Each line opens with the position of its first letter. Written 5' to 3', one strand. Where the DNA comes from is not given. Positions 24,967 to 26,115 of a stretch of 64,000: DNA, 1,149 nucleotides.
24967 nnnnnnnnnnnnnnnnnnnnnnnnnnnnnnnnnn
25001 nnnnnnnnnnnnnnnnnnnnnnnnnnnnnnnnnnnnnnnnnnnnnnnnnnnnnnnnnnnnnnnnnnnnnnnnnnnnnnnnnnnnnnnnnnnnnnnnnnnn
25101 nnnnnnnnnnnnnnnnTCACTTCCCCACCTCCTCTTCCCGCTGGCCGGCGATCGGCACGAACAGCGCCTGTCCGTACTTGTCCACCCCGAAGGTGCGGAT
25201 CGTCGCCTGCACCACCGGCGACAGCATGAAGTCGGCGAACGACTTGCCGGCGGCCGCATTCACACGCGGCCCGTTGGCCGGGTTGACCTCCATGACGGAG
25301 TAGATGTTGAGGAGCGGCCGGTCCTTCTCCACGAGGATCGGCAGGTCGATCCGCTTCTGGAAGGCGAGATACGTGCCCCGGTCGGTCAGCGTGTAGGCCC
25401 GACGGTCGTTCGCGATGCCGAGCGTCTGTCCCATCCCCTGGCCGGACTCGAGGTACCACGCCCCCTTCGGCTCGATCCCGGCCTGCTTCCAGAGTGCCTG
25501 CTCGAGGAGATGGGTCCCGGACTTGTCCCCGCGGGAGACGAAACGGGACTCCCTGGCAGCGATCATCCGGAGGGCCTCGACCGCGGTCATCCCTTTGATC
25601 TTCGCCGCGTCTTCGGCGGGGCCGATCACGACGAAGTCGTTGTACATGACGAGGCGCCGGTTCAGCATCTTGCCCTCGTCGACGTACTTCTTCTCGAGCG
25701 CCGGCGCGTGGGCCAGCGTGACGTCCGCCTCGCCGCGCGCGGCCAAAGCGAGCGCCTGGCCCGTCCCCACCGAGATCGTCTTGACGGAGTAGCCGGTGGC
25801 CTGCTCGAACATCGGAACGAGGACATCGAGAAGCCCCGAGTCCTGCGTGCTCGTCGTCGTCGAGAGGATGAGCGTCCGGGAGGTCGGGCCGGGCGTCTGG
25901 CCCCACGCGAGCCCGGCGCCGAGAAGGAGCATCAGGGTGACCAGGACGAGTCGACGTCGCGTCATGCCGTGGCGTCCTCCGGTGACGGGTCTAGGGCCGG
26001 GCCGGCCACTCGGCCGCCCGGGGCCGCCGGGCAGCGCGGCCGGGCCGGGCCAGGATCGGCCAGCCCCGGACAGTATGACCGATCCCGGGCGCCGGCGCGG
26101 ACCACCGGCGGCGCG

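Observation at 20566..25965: Single operon encoding both a tungstate (TupA, TTTS motif) and a molybdate (ModA) binding protein with two different permeases and two different TOBE-ATPases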

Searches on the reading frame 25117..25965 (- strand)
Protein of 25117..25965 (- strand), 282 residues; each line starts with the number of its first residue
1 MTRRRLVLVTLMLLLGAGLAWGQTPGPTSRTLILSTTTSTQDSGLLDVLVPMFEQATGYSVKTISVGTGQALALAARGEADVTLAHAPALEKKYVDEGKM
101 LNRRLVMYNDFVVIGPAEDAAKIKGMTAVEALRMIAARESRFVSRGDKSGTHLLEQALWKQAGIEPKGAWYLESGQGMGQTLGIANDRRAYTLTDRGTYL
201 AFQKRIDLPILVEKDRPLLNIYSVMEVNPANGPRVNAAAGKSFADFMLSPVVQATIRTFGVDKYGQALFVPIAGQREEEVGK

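Call 3: search_protein_families(library=pfam, proteins=[window:25117-25965:-])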
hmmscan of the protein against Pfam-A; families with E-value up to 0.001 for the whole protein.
window:25117-25965:- (282 aa): 4 families
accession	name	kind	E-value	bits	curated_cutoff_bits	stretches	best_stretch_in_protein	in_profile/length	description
PF12849.12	PBP_like_2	-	7.6e-49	167.3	27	1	24-250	3-266/267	PBP superfamily domain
PF13531.11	SBP_bac_11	-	1.1e-10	42.2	25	1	45-260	12-225/227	Bacterial extracellular solute-binding protein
PF12727.12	PBP_like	-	1.3e-06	28.1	27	1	55-167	7-121/193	PBP superfamily domain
PF03466.25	LysR_substrate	-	0.00023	21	28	1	27-177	3-141/209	LysR substrate binding domain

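Call 4: search_protein_families(library=ncbifam, proteins=[window:25117-25965:-])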
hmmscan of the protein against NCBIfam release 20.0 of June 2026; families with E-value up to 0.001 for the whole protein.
window:25117-25965:- (282 aa): 2 families
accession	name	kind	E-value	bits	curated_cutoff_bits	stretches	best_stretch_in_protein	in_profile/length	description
NF041772.1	tung_bind_TupA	equivalog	7.4e-65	218.9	400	1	30-276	15-265/266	tungstate ABC transporter substrate-binding protein TupA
NF011068.0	PRK14498.1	equivalog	0.00056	18.1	534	1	45-166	428-549/647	molybdopterin biosynthesis protein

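Call 6: find_encoding_contigs(protein=window:25117-25965:-, flank=10000, max_places=10)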
Protein window:25117-25965:- (282 aa): 2 contigs read that carry it; 2 places shown.
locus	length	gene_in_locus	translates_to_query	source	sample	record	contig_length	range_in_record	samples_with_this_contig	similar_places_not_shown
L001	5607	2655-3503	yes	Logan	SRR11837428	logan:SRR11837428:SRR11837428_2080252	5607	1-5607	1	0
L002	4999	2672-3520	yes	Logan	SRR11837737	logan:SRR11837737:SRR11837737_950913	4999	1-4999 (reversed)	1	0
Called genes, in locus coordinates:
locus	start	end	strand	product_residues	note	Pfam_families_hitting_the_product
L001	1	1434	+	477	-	?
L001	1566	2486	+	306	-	PF12728:HTH_17, PF03466:LysR_substrate (faint), PF12974:Phosphonate-bd (weak), PF12727:PBP_like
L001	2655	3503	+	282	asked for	PF12849:PBP_like_2, PF13531:SBP_bac_11, PF12727:PBP_like (weak)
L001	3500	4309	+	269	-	PF01547:SBP_bac_1, PF13531:SBP_bac_11, PF12974:Phosphonate-bd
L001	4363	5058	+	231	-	PF00528:BPD_transp_1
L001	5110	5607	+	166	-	?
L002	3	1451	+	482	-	?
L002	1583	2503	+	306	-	PF12728:HTH_17, PF03466:LysR_substrate (faint), PF12974:Phosphonate-bd (weak), PF12727:PBP_like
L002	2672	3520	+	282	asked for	PF12849:PBP_like_2, PF13531:SBP_bac_11, PF12727:PBP_like (weak)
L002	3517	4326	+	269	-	PF01547:SBP_bac_1, PF13531:SBP_bac_11, PF12974:Phosphonate-bd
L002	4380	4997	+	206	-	?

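Call 7: find_homologous_proteins(query=window:25117-25965:-)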
Query window:25117-25965:- (282 aa): 8000 proteins with E <= 0.001 among 8000 candidates; the best 120 are listed.
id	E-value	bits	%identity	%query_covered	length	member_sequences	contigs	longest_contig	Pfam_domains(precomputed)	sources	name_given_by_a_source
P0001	2.0e-172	589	100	96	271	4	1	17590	PF13531.12,PF12727.13,PF12849.13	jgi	jgi:tungstate transport system substrate-binding protein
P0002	1.7e-168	577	94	100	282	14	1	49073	PF13531.12,PF12727.13,PF12849.13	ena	-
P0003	9.1e-167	571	94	100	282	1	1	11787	PF13531.12,PF12727.13,PF12849.13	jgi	jgi:tungstate transport system substrate-binding protein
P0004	5.8e-161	552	90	100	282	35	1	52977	PF13531.12,PF12727.13,PF12849.13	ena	-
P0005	1.8e-159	547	89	100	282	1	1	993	PF13531.12,PF12727.13,PF12849.13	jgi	jgi:tungstate transport system substrate-binding protein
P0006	5.5e-159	545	89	100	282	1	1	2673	PF13531.12,PF12727.13,PF12849.13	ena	-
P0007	2.1e-158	543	92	90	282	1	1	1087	PF13531.12,PF12727.13,PF12849.13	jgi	-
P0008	3.7e-157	539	89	100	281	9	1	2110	PF13531.12,PF12727.13,PF12849.13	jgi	jgi:tungstate transport system substrate-binding protein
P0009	3.9e-157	539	88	100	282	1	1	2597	PF13531.12,PF12727.13,PF12849.13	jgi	jgi:tungstate transport system substrate-binding protein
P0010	4.5e-157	539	88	100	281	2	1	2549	PF13531.12,PF12727.13,PF12849.13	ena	-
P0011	7.4e-157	538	91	86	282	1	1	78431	PF13531.12,PF12727.13,PF12849.13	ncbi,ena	-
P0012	1.3e-156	538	88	100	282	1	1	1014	PF13531.12,PF12727.13,PF12849.13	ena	-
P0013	4.9e-156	536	88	100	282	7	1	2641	PF13531.12,PF12727.13,PF12849.13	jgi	-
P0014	7.0e-156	535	87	100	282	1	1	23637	PF13531.12,PF12727.13,PF12849.13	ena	-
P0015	1.6e-155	534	88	100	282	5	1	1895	PF13531.12,PF12727.13,PF12849.13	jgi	jgi:tungstate transport system substrate-binding protein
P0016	1.6e-155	534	87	100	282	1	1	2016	PF13531.12,PF12727.13,PF12849.13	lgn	-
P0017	1.8e-155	534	87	100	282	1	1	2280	PF13531.12,PF12727.13,PF12849.13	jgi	jgi:tungstate transport system substrate-binding protein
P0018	2.2e-155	534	86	99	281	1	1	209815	PF13531.12,PF12727.13,PF12849.13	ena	-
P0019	2.4e-155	533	85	100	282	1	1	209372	PF13531.12,PF12727.13,PF12849.13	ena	-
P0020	3.5e-155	533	87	100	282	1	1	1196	PF13531.12,PF12727.13,PF12849.13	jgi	jgi:tungstate transport system substrate-binding protein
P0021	1.0e-154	531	86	100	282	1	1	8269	PF13531.12,PF12727.13,PF12849.13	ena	-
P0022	2.5e-154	530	85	100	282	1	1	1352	PF13531.12,PF12727.13,PF12849.13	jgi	jgi:tungstate transport system substrate-binding protein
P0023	1.8e-153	527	86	100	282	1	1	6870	PF13531.12,PF12727.13,PF12849.13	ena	-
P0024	3.5e-153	526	85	100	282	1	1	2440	PF13531.12,PF12727.13,PF12849.13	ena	-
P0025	4.9e-153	526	85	100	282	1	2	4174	PF13531.12,PF12727.13,PF12849.13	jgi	jgi:tungstate transport system substrate-binding protein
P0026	9.6e-153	525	90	90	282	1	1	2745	PF13531.12,PF12727.13,PF12849.13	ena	-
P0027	2.9e-152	523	86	100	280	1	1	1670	PF13531.12,PF04069.18,PF12727.13,PF12849.13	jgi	jgi:tungstate transport system substrate-binding protein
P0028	2.9e-152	523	87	99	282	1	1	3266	PF13531.12,PF12727.13,PF12849.13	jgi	jgi:tungstate transport system substrate-binding protein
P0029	4.0e-152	523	89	92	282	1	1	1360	PF13531.12,PF12727.13,PF12849.13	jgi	jgi:tungstate transport system substrate-binding protein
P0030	5.6e-152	522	86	100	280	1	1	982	PF13531.12,PF12727.13,PF12849.13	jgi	jgi:tungstate transport system substrate-binding protein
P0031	6.3e-152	522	84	100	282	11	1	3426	PF13531.12,PF12727.13,PF12849.13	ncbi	-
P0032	6.7e-152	522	85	100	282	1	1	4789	PF13531.12,PF12727.13,PF12849.13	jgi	jgi:tungstate transport system substrate-binding protein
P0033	7.4e-152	522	86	100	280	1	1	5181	PF13531.12,PF12727.13,PF12849.13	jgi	jgi:tungstate transport system substrate-binding protein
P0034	1.7e-151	521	86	99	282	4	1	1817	PF13531.12,PF12727.13,PF12849.13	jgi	jgi:tungstate transport system substrate-binding protein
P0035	2.0e-151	521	86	99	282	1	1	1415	PF13531.12,PF12727.13,PF12849.13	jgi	jgi:tungstate transport system substrate-binding protein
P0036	2.5e-151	520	84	100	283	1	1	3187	PF13531.12,PF12727.13,PF12849.13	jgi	-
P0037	3.2e-151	520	84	100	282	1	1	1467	PF13531.12,PF12727.13,PF12849.13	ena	-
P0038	3.5e-151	520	84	100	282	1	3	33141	PF13531.12,PF12727.13,PF12849.13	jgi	jgi:tungstate transport system substrate-binding protein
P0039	3.9e-151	520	85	100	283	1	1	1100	PF13531.12,PF12727.13,PF12849.13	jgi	-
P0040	5.0e-151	519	86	99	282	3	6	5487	PF13531.12,PF12727.13,PF12849.13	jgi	jgi:tungstate transport system substrate-binding protein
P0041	6.4e-151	519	86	99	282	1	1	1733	PF13531.12,PF12727.13,PF12849.13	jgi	jgi:tungstate transport system substrate-binding protein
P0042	6.8e-151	519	85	100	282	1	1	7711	PF13531.12,PF12727.13,PF12849.13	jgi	jgi:tungstate transport system substrate-binding protein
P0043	8.5e-151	519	84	100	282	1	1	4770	PF13531.12,PF12727.13,PF12849.13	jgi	jgi:tungstate transport system substrate-binding protein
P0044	9.6e-151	518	85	100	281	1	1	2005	PF13531.12,PF04069.18,PF12727.13,PF12849.13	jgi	jgi:tungstate transport system substrate-binding protein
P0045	1.2e-150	518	84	100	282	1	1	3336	PF13531.12,PF12727.13,PF12849.13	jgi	jgi:tungstate transport system substrate-binding protein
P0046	1.3e-150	518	84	100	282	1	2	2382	PF13531.12,PF12727.13,PF12849.13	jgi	jgi:tungstate transport system substrate-binding protein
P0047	1.4e-150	518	84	100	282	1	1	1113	PF13531.12,PF12727.13,PF12849.13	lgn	-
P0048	1.7e-150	518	84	100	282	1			PF13531.12,PF04069.18,PF12727.13,PF12849.13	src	-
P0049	2.1e-150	517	84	100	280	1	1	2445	PF13531.12,PF12727.13,PF12849.13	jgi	jgi:tungstate transport system substrate-binding protein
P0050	2.3e-150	517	85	100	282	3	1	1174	PF13531.12,PF12727.13,PF12849.13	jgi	-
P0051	2.3e-150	517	86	99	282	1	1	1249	PF13531.12,PF12727.13,PF12849.13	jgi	jgi:tungstate transport system substrate-binding protein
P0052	2.9e-150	517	83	100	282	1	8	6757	PF13531.12,PF12727.13,PF12849.13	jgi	jgi:tungstate transport system substrate-binding protein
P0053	2.9e-150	517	86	99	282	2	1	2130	PF13531.12,PF12727.13,PF12849.13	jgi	jgi:tungstate transport system substrate-binding protein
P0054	4.3e-150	516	85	99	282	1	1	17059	PF13531.12,PF12727.13,PF12849.13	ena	-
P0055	5.3e-150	516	84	100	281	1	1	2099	PF13531.12,PF04069.18,PF12727.13,PF12849.13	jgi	-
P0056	5.5e-150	516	85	100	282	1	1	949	PF13531.12,PF12727.13,PF12849.13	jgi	jgi:tungstate transport system substrate-binding protein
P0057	6.3e-150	516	85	100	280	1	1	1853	PF13531.12,PF04069.18,PF12727.13,PF12849.13,PF03466.26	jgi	jgi:tungstate transport system substrate-binding protein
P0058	6.6e-150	516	84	100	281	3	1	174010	PF13531.12,PF04069.18,PF12727.13,PF12849.13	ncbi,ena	-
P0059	6.7e-150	516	83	100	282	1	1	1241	PF13531.12,PF12727.13,PF12849.13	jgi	jgi:tungstate transport system substrate-binding protein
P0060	8.2e-150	515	85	100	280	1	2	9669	PF13531.12,PF04069.18,PF12727.13,PF12849.13,PF03466.26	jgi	jgi:tungstate transport system substrate-binding protein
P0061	9.4e-150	515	84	100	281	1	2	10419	PF13531.12,PF12727.13,PF12849.13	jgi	jgi:tungstate transport system substrate-binding protein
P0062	1.0e-149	515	85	100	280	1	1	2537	PF13531.12,PF04069.18,PF12727.13,PF12849.13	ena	-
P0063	1.0e-149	515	83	100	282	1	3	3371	PF13531.12,PF12727.13,PF12849.13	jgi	jgi:tungstate transport system substrate-binding protein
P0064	1.0e-149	515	87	94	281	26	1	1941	PF13531.12,PF12727.13,PF12849.13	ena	-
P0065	1.1e-149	515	85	100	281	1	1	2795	PF13531.12,PF04069.18,PF12727.13,PF12849.13,PF03466.26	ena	-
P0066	1.3e-149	515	85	99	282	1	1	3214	PF13531.12,PF12727.13,PF12849.13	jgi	jgi:tungstate transport system substrate-binding protein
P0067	1.4e-149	515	85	99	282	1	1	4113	PF13531.12,PF12727.13,PF12849.13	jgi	jgi:tungstate transport system substrate-binding protein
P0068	1.6e-149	514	83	100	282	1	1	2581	PF13531.12,PF12727.13,PF12849.13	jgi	jgi:tungstate transport system substrate-binding protein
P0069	1.7e-149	514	85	100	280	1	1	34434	PF13531.12,PF12727.13,PF12849.13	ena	-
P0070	2.4e-149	514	85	100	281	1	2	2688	PF13531.12,PF12727.13,PF12849.13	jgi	jgi:tungstate transport system substrate-binding protein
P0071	2.4e-149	514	84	100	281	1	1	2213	PF13531.12,PF04069.18,PF12727.13,PF12849.13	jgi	jgi:tungstate transport system substrate-binding protein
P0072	2.7e-149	514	85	100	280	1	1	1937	PF13531.12,PF04069.18,PF12727.13,PF12849.13,PF03466.26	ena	-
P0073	3.3e-149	513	84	100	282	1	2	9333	PF13531.12,PF12727.13,PF12849.13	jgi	jgi:tungstate transport system substrate-binding protein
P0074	3.8e-149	513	89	90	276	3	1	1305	PF13531.12,PF12727.13,PF12849.13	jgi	jgi:tungstate transport system substrate-binding protein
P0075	5.3e-149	513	83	100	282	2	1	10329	PF13531.12,PF12727.13,PF12849.13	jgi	jgi:tungstate transport system substrate-binding protein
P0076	7.0e-149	512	83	100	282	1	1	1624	PF13531.12,PF12727.13,PF12849.13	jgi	jgi:tungstate transport system substrate-binding protein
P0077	1.3e-148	511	84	100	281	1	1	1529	PF13531.12,PF12727.13,PF12849.13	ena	-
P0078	1.4e-148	511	84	100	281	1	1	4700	PF13531.12,PF04069.18,PF12727.13,PF12849.13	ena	-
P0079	1.5e-148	511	83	100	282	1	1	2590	PF13531.12,PF12727.13,PF12849.13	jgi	jgi:tungstate transport system substrate-binding protein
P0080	1.9e-148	511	84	100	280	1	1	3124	PF13531.12,PF12727.13,PF12849.13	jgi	jgi:tungstate transport system substrate-binding protein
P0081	2.8e-148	510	83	100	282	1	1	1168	PF13531.12,PF12849.13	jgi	jgi:tungstate transport system substrate-binding protein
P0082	3.3e-148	510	85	100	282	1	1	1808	PF13531.12,PF12727.13,PF12849.13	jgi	jgi:tungstate transport system substrate-binding protein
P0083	3.9e-148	510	87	90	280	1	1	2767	PF13531.12,PF12727.13,PF12849.13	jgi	jgi:tungstate transport system substrate-binding protein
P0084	4.2e-148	510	90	90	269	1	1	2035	PF13531.12,PF12727.13,PF12849.13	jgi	jgi:tungstate transport system substrate-binding protein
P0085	5.3e-148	509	88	96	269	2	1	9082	PF13531.12,PF12727.13,PF12849.13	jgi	jgi:tungstate transport system substrate-binding protein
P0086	9.5e-148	509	86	96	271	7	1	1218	PF13531.12,PF12727.13,PF12849.13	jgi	jgi:tungstate transport system substrate-binding protein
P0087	1.2e-147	508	86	85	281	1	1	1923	PF13531.12,PF12727.13,PF12849.13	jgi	jgi:tungstate transport system substrate-binding protein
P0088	2.5e-147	507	84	100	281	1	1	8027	PF13531.12,PF12727.13,PF12849.13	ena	-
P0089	2.9e-147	507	86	99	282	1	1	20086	PF13531.12,PF12727.13,PF12849.13,PF03466.26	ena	-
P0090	5.0e-147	506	82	100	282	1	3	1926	PF13531.12,PF12727.13,PF12849.13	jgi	jgi:tungstate transport system substrate-binding protein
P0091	5.7e-147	506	83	100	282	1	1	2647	PF13531.12,PF12727.13,PF12849.13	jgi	jgi:tungstate transport system substrate-binding protein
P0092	6.3e-147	506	86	94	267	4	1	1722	PF13531.12,PF12727.13,PF12849.13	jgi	jgi:tungstate transport system substrate-binding protein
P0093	6.8e-147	506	84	92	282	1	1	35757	PF13531.12,PF12727.13,PF12849.13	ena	-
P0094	8.4e-147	505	83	100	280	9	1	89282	PF13531.12,PF12727.13,PF12849.13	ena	-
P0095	9.9e-147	505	83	99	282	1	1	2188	PF13531.12,PF12727.13,PF12849.13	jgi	jgi:tungstate transport system substrate-binding protein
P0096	1.3e-146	505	83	100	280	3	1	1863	PF13531.12,PF12727.13,PF12849.13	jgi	jgi:tungstate transport system substrate-binding protein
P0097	1.4e-146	505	85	92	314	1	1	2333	PF13531.12,PF12727.13,PF12849.13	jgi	jgi:tungstate transport system substrate-binding protein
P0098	1.4e-146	505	82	100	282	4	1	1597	PF13531.12,PF12727.13,PF12849.13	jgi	jgi:tungstate transport system substrate-binding protein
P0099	1.5e-146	505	83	100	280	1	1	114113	PF13531.12,PF12727.13,PF12849.13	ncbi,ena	-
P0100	1.8e-146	504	83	100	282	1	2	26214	PF13531.12,PF12727.13,PF12849.13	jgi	jgi:tungstate transport system substrate-binding protein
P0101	2.1e-146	504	85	95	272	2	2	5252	PF13531.12,PF12727.13,PF12849.13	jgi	jgi:tungstate transport system substrate-binding protein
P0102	2.1e-146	504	82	100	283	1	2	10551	PF13531.12,PF12727.13,PF12849.13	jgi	jgi:tungstate transport system substrate-binding protein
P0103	2.2e-146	504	83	100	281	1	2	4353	PF13531.12,PF04069.18,PF12727.13,PF12849.13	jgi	jgi:tungstate transport system substrate-binding protein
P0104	2.7e-146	504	82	100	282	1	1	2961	PF13531.12,PF12727.13,PF12849.13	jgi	jgi:tungstate transport system substrate-binding protein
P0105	3.3e-146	504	83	97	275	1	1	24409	PF13531.12,PF12727.13,PF12849.13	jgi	jgi:tungstate transport system substrate-binding protein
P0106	7.2e-146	502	83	100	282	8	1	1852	PF13531.12,PF12727.13,PF12849.13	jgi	-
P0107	9.7e-146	502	81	100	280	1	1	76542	PF13531.12,PF12849.13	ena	-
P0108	9.8e-146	502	83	92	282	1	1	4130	PF13531.12,PF12727.13,PF12849.13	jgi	jgi:tungstate transport system substrate-binding protein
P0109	1.6e-145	501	81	100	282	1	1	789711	PF13531.12,PF12727.13,PF12849.13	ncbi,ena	-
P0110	1.9e-145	501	86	96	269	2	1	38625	PF13531.12,PF12727.13,PF12849.13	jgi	jgi:tungstate transport system substrate-binding protein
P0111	2.8e-145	500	80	100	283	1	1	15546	PF13531.12,PF12727.13,PF12849.13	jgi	jgi:tungstate transport system substrate-binding protein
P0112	3.5e-145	500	83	100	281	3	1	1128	PF13531.12,PF12727.13,PF12849.13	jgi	jgi:tungstate transport system substrate-binding protein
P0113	9.6e-145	499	81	100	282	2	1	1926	PF13531.12,PF12727.13,PF12849.13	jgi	jgi:tungstate transport system substrate-binding protein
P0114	1.4e-144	498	82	100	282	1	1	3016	PF13531.12,PF12727.13,PF12849.13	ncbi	-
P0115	1.6e-144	498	81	100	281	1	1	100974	PF13531.12,PF12727.13,PF12849.13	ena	-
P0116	2.3e-144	497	81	99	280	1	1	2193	PF13531.12,PF12727.13,PF12849.13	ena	-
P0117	2.6e-144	497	81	100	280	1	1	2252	PF13531.12,PF12727.13,PF12849.13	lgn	-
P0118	3.6e-144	497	81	100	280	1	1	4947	PF13531.12,PF04069.18,PF12849.13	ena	-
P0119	3.9e-144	497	85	90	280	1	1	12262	PF13531.12,PF12727.13,PF12849.13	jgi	jgi:tungstate transport system substrate-binding protein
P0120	4.2e-144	497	87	92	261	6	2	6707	PF13531.12,PF04069.18,PF12727.13,PF12849.13,PF03466.26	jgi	jgi:tungstate transport system substrate-binding protein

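Call 8: find_related_loci(query=window:25117-25965:-, collection=genome_contigs, flank=8000)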
Query window:25117-25965:- (282 aa) in genome_contigs; peptide patterns used: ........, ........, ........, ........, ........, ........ (x = any residue, [..] = any of these).
600 stretches matched a pattern (row limit reached: there are more); 493 encode a relative of the query (tblastn E <= 1e-3); the best 80 are kept; 80 distinct loci.
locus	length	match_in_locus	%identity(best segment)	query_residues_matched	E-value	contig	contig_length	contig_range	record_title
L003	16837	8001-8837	83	1-281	3e-152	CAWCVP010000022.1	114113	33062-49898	MAG: uncultured Candidatus Rokubacteria bacterium isolate MFD00962.bin.2.92 genome assembly, contig: contig_84396, whole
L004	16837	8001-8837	84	1-280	9e-152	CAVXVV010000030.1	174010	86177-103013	MAG: uncultured Candidatus Rokubacteria bacterium isolate MFD04850.bin.2.156 genome assembly, contig: contig_15482, whol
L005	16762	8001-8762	92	29-282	6e-151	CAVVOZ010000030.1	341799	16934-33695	MAG: uncultured Candidatus Rokubacteria bacterium isolate MFD02242.bin.2.101 genome assembly, contig: contig_5061, whole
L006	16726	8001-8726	91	41-282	3e-148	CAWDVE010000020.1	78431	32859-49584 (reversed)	MAG: uncultured Candidatus Rokubacteria bacterium isolate MFD05674.bin.2.168 genome assembly, contig: contig_43256, whol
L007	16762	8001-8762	89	29-282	5e-146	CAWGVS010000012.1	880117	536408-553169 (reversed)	MAG: uncultured Candidatus Rokubacteria bacterium isolate MFD02242.bin.2.73 genome assembly, contig: contig_975, whole g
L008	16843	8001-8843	78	1-280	8e-144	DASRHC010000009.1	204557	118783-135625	MAG TPA_asm: Candidatus Methylomirabilota bacterium isolate SMAG_U10074 k141_2316440, whole genome shotgun sequence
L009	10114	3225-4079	75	2-280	3e-142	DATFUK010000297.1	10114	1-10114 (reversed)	MAG TPA_asm: Candidatus Methylomirabilota bacterium isolate SMAG_U9435 k141_1965035, whole genome shotgun sequence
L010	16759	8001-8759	82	29-280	7e-142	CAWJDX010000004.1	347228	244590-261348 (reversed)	MAG: uncultured Candidatus Rokubacteria bacterium isolate MFD06298.bin.2.137 genome assembly, contig: contig_14418, whol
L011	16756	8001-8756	83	29-279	2e-141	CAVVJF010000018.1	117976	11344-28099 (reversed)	MAG: uncultured Candidatus Rokubacteria bacterium isolate MFD04850.bin.2.326 genome assembly, contig: contig_35838, whol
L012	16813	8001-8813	75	5-280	7e-141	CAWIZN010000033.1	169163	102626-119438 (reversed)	MAG: uncultured Candidatus Rokubacteria bacterium isolate MFD00962.bin.2.184 genome assembly, contig: contig_20540, whol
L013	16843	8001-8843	78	1-279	2e-140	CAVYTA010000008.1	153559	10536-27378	MAG: uncultured Candidatus Rokubacteria bacterium isolate MFD05567.bin.1.1 genome assembly, contig: contig_8490, whole g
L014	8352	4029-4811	80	24-280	7e-140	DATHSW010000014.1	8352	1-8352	MAG TPA_asm: Candidatus Deferrimicrobiaceae bacterium isolate SMAG_U16061 k141_106512, whole genome shotgun sequence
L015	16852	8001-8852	76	3-280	3e-139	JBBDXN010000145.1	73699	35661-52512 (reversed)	MAG: Candidatus Rokuibacteriota bacterium isolate LejiaD_70_14 Lejia_D_679_length_73699_cov_8, whole genome shotgun sequ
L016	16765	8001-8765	80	27-280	3e-139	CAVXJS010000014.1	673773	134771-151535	MAG: uncultured Candidatus Rokubacteria bacterium isolate MFD05567.bin.2.266 genome assembly, contig: contig_53208, whol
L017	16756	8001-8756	82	29-279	8e-139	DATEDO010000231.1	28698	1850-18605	MAG TPA_asm: Candidatus Methylomirabilota bacterium isolate SMAG_U8709 k141_861167, whole genome shotgun sequence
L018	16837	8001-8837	76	1-280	1e-137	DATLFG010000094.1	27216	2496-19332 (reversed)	MAG TPA_asm: Candidatus Limnocylindria bacterium isolate SMAG_U14396 k141_2561095, whole genome shotgun sequence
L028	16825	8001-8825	72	4-281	4e-131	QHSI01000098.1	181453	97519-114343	MAG: Candidatus Rokuibacteriota bacterium isolate AR34 14_0903_05_40cm_scaffold_145_curated, whole genome shotgun sequen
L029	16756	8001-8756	77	32-282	4e-131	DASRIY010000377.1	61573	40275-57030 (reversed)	MAG TPA_asm: Candidatus Methylomirabilota bacterium isolate SMAG_U10122 k141_3560352, whole genome shotgun sequence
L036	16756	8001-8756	76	29-279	4e-129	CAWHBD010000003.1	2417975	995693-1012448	MAG: uncultured Candidatus Rokubacteria bacterium isolate MFD02840.bin.3.55 genome assembly, contig: contig_32758, whole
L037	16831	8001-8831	72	4-281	5e-129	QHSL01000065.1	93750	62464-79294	MAG: Candidatus Rokuibacteriota bacterium isolate AR31 14_1009_16_40cm_scaffold_105_curated, whole genome shotgun sequen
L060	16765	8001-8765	77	27-280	2e-123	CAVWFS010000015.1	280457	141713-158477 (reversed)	MAG: uncultured Candidatus Rokubacteria bacterium isolate MFD00962.bin.2.180 genome assembly, contig: contig_92918, whol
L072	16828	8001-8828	68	5-281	7e-123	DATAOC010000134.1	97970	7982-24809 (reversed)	MAG TPA_asm: Candidatus Methylomirabilota bacterium isolate SMAG_U7035 k141_2430777, whole genome shotgun sequence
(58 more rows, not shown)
